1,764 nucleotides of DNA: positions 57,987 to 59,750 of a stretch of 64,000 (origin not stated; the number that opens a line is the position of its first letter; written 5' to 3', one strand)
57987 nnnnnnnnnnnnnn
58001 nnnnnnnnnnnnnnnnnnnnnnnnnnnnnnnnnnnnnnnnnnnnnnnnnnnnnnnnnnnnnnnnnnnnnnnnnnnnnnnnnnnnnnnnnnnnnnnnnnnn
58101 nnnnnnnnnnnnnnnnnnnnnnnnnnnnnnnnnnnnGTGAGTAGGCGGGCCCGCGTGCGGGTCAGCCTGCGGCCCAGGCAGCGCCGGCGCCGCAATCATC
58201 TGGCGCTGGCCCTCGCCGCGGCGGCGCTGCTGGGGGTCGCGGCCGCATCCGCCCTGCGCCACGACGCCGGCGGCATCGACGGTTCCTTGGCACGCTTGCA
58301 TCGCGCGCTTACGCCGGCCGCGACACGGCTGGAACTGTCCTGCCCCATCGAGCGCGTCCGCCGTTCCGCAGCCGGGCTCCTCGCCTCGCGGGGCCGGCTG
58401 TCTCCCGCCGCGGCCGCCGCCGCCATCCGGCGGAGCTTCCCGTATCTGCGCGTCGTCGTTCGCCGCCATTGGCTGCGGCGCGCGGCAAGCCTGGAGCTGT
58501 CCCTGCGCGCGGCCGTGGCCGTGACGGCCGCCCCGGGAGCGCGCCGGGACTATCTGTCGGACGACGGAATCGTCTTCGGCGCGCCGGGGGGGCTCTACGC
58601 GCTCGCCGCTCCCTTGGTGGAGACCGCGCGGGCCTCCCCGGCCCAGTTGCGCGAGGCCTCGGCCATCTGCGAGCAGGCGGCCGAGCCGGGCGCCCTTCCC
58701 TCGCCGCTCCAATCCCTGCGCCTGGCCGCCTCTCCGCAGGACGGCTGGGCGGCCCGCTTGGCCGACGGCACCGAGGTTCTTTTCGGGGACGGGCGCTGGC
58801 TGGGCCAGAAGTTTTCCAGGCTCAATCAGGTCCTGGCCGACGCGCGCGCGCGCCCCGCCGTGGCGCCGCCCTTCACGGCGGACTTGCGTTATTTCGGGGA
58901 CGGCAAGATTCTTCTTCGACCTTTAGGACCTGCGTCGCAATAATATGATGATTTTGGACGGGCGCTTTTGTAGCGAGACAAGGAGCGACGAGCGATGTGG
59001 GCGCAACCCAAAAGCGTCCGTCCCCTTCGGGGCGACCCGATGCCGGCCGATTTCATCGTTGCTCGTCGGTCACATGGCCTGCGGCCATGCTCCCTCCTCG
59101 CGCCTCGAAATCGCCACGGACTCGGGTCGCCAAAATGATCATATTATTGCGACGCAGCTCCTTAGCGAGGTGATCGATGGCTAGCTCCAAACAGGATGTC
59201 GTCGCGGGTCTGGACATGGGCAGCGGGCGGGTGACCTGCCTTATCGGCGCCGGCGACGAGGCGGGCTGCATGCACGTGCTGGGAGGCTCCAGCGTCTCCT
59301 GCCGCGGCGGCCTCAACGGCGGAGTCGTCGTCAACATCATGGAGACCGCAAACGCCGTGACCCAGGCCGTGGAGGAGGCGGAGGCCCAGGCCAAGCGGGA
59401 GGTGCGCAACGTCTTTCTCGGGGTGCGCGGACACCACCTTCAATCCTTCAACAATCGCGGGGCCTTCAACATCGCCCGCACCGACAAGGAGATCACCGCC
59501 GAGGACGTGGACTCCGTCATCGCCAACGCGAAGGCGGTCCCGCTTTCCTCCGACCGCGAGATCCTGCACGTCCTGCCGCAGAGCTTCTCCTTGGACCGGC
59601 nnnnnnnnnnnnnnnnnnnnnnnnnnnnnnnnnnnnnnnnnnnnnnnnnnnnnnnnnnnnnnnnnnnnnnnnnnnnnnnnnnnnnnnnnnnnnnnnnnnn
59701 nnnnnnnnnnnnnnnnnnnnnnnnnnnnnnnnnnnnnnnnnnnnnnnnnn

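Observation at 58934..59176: Highly structured AT-rich leader between ftsQ and ftsA with a UUCG tetraloop hairpin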

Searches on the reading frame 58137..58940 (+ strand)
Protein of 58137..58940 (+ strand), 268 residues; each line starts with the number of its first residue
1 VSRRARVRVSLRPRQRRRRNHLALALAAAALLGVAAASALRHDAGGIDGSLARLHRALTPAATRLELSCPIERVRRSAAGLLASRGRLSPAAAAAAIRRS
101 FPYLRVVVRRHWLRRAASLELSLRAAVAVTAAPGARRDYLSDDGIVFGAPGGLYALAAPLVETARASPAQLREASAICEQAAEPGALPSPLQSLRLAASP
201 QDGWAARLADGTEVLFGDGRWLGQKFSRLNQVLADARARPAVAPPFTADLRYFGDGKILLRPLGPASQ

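Call 33: search_protein_families(library=pfam, proteins=[window:58137-58940:+], max_evalue=0.01)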
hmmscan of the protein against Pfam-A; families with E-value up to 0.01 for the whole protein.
window:58137-58940:+ (268 aa): 1 family
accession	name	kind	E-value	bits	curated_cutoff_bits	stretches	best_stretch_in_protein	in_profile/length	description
PF03799.20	FtsQ_DivIB_C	-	0.00028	22.2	21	1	139-236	11-103/114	Cell division protein FtsQ/DivIB, C-terminal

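Call 91: list_cluster_members(proteins=[window:58137-58940:+, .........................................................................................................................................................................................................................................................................])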
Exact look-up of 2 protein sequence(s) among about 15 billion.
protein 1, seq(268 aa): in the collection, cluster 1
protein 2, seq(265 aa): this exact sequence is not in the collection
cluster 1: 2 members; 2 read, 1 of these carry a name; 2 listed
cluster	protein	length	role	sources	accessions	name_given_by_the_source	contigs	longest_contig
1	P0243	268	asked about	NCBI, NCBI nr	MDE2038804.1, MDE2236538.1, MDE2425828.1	MAG: cell division protein FtsQ [Elusimicrobia bacterium] | cell division protein FtsQ [Elusimicrobiota bacterium]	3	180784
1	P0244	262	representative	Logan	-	-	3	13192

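Call 93: find_encoding_contigs(protein=P0244, flank=10000, max_places=3)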
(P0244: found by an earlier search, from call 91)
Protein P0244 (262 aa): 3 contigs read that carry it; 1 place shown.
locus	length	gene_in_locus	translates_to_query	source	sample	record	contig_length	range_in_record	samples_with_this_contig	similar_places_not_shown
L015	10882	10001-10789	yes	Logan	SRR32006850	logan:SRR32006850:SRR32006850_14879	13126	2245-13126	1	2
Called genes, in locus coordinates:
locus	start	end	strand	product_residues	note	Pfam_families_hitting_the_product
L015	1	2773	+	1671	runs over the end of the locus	?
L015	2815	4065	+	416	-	PF00155:Aminotran_1_2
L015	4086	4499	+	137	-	-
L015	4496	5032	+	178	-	PF02630:SCO1-SenC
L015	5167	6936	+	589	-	-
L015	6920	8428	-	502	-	-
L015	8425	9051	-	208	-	PF04511:DER1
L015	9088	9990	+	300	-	PF01565:FAD_binding_4, PF02873:MurB_C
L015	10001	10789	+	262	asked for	-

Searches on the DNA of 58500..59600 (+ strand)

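Call 6: search_rna_families(source=window, start=58500, end=59600, threshold=evalue, max_evalue=10)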
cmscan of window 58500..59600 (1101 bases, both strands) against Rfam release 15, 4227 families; matches with E-value up to 10: 3.
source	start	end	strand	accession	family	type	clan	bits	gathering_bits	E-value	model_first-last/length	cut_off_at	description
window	59402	59432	+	RF01336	CRISPR-DR23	Gene; CRISPR;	-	16.4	45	5.6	1-36/36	no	CRISPR RNA direct repeat element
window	59292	59330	+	RF02927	Actino-ugpB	Gene; sRNA;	-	15.4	42.5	7.7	11-48/61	no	Actino-ugpB RNA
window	58831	58886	+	RF04308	HCV_SL2531-SL2549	Cis-reg;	-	15.1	56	3.2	1-72/72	no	Hepatitis C virus stem-loop SL2531 and SL2549AU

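Call 26: search_dna_similar(query=window:58925-59162:+, collection=plasmids, mode=distant, max_evalue=1)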
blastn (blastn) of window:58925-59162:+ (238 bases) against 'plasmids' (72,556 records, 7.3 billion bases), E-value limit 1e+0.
Records with a match: 1; places in all: 1; records where one place covers at least 80% of the query: 0.
Best place of each record, by identity: 80-90% 1.
By first word of the organism name: Rhizobium 1.
By predicted mobility (MOB-suite, as given by PLSDB): non-mobilizable 1.
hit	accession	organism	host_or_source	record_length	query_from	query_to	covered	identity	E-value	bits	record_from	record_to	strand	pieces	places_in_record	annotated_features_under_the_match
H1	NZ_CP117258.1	Rhizobium tumorigenes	Rubus sp.,pure bacterial culture,Aerial ...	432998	109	164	24%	80.4%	6e-2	46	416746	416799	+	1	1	uca: urea carboxylase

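Call 88: build_rna_model(alignment_id=A4)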
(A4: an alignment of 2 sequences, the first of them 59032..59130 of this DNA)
Model R1 built from alignment A4 (2 sequences, 99 columns); structure: RNAalifold consensus.
model positions 99; base pairs 32; branch points 0; effective number of sequences 0.7; information 0.591 bits per position. Calibrated on 0.2 Mb of random sequence (short: E-values are rough).
structure used (alignment columns):
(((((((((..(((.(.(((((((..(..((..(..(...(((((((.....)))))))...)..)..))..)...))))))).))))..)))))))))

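Call 89: search_with_rna_model(model_id=R1, sources=[window, L002, L003, L004, L008, L009, L010], max_evalue=10)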
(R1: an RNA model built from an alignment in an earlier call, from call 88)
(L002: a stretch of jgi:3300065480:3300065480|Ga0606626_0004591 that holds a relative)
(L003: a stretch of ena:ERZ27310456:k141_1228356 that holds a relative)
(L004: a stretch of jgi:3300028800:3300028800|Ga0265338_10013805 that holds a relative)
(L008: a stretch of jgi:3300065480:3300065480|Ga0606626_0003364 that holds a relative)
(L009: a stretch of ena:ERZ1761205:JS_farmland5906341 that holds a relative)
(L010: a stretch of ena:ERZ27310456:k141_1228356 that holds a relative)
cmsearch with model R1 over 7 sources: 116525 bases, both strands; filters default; matches with E-value up to 10: 8.
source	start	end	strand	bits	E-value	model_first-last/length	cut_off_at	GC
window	59032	59130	-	117.7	3.3e-26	1-99/99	no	0.68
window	14162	14259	+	110.5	2e-24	1-99/99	no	0.62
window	59032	59130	+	38.1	1.4e-06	1-99/99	no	0.68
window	42406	42490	+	15.5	0.52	1-99/99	no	0.74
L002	5694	5789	-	14.9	0.73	1-99/99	no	0.7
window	58957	59022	+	14.3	1.1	1-99/99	no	0.62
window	16707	16731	+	12.9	2.3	1-99/99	no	0.88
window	12411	12465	+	10.9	7.1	1-99/99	no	0.82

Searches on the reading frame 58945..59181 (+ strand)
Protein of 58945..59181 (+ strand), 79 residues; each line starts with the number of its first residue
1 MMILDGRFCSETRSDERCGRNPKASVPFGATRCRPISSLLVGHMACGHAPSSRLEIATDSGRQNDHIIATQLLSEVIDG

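Call 51: find_homologous_proteins(query=A2, max_evalue=1)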
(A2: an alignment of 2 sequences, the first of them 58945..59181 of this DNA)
Query A2 (2 sequences): 10 candidates shared short words with the query, none scored E <= 1.

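Call 64: search_protein_representatives(protein=window:58945-59181:+)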
Query: 79 residues. Proteins with E-value up to 0.001 (for the whole library): 2; up to 1e-10: 0; up to 1e-30: 0. The best 2 are listed.
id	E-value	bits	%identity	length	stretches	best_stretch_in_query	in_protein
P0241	1.5e-06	44.2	30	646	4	3-55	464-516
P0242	2.1e-06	43.8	29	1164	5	17-63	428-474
